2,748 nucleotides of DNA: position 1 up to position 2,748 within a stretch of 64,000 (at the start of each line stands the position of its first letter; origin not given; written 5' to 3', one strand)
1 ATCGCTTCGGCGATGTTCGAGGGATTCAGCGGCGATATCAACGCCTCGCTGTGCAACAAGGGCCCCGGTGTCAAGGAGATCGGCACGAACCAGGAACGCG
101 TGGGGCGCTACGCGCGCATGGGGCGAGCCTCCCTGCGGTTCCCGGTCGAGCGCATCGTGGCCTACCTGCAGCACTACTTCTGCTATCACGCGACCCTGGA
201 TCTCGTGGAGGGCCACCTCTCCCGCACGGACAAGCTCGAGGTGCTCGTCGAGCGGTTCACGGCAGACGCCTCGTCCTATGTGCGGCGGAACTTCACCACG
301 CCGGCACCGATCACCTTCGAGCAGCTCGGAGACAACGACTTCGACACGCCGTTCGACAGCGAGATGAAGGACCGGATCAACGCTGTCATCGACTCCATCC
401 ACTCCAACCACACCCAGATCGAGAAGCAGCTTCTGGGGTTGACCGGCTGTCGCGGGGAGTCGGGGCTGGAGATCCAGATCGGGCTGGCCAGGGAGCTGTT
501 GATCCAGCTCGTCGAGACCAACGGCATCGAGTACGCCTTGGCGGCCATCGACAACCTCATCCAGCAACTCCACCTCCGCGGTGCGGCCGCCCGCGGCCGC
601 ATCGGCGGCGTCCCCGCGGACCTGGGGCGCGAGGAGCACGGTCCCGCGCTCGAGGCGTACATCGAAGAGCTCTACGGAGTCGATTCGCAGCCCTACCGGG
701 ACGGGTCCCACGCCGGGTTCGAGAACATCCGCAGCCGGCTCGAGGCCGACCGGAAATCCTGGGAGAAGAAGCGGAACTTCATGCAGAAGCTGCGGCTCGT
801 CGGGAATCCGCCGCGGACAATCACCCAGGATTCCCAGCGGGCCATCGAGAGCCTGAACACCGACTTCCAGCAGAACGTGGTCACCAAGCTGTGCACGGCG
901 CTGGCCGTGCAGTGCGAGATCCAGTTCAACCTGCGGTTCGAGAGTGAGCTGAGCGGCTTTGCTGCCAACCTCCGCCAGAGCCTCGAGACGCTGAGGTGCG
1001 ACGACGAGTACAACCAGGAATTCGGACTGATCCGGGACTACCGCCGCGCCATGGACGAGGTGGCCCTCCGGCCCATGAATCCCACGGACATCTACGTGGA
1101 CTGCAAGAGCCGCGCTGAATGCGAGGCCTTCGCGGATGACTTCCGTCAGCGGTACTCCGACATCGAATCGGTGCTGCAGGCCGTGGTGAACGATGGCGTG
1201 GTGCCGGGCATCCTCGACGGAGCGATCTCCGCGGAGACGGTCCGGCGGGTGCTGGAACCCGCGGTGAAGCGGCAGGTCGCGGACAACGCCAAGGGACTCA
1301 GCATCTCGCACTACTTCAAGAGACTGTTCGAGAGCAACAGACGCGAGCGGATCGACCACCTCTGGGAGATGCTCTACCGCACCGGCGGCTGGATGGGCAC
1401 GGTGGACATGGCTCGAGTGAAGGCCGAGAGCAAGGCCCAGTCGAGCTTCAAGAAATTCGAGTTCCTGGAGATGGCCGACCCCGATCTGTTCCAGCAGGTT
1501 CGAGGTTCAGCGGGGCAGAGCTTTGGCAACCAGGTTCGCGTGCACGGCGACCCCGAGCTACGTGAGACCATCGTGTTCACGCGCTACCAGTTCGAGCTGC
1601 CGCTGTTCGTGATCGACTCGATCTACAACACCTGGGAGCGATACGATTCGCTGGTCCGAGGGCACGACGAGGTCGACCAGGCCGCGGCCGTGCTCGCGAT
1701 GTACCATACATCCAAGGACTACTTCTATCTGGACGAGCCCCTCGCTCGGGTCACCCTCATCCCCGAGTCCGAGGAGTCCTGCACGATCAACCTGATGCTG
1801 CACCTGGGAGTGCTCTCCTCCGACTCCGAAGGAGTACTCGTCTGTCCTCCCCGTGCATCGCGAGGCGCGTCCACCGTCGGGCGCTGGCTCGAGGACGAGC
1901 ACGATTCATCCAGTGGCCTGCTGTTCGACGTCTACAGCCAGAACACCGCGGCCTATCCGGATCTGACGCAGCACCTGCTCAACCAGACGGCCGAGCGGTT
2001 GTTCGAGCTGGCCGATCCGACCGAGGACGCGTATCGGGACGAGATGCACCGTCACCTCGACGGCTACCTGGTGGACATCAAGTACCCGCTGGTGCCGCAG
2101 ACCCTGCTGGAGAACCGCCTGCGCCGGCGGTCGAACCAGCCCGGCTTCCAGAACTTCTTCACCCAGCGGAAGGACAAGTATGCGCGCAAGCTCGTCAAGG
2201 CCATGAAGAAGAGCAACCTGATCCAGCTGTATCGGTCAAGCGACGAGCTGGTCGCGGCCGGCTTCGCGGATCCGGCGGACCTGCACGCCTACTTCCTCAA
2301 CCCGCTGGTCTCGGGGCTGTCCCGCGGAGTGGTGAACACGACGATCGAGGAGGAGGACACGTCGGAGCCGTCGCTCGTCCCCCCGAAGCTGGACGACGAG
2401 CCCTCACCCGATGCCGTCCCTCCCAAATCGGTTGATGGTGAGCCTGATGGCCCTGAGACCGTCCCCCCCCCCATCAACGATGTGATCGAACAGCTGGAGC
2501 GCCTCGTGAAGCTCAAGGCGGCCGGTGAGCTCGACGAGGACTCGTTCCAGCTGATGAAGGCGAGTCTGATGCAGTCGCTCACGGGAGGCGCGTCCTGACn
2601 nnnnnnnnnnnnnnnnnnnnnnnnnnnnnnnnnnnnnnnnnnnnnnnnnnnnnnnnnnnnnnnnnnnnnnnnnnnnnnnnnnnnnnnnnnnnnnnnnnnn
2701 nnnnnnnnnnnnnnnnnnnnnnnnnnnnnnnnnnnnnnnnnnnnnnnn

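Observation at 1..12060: Envelope operon: SHOCT-tailed protein, vWA membrane protein, TM-anchored papain-like peptidase, FecR/TPR protein. The vWA protein and the peptidase share a similar C-terminal cytoplasmic tail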

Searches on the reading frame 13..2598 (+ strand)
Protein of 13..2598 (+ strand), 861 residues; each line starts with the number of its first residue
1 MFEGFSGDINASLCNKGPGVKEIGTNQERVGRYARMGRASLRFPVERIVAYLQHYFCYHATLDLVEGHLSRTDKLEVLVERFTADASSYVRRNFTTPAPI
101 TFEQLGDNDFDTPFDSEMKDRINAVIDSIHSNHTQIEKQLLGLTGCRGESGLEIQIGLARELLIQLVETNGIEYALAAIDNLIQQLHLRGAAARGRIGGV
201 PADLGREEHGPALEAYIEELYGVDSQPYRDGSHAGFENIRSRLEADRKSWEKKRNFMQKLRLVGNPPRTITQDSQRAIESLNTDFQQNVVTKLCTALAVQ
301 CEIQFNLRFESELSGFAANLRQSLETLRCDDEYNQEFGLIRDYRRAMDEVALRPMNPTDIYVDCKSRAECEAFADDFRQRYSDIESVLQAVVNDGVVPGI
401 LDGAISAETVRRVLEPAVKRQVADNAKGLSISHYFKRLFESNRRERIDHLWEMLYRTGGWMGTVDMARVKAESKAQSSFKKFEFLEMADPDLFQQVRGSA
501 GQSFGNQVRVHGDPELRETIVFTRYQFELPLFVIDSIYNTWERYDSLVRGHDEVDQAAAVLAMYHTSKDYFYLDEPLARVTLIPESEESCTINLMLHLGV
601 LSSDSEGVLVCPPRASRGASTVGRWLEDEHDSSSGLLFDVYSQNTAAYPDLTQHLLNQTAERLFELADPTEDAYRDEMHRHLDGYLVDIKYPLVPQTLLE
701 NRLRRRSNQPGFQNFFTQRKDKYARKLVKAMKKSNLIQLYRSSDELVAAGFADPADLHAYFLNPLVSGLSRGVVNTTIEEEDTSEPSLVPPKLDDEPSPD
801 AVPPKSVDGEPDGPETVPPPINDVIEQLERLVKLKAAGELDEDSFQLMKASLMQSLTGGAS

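Call 7: search_protein_families(library=pfam, proteins=[window:13-2598:+], max_evalue=0.1)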
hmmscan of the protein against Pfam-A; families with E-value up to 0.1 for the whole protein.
window:13-2598:+ (861 aa): 1 family
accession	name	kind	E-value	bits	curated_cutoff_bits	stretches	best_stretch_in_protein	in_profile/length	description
PF09851.14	SHOCT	-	0.00052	20.1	27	1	826-852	1-27/28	Short C-terminal domain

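Call 8: search_protein_families(library=padloc, proteins=[window:13-2598:+], max_evalue=0.1)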
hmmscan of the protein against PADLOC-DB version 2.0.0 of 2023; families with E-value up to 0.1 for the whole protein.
window:13-2598:+ (861 aa): 0 families
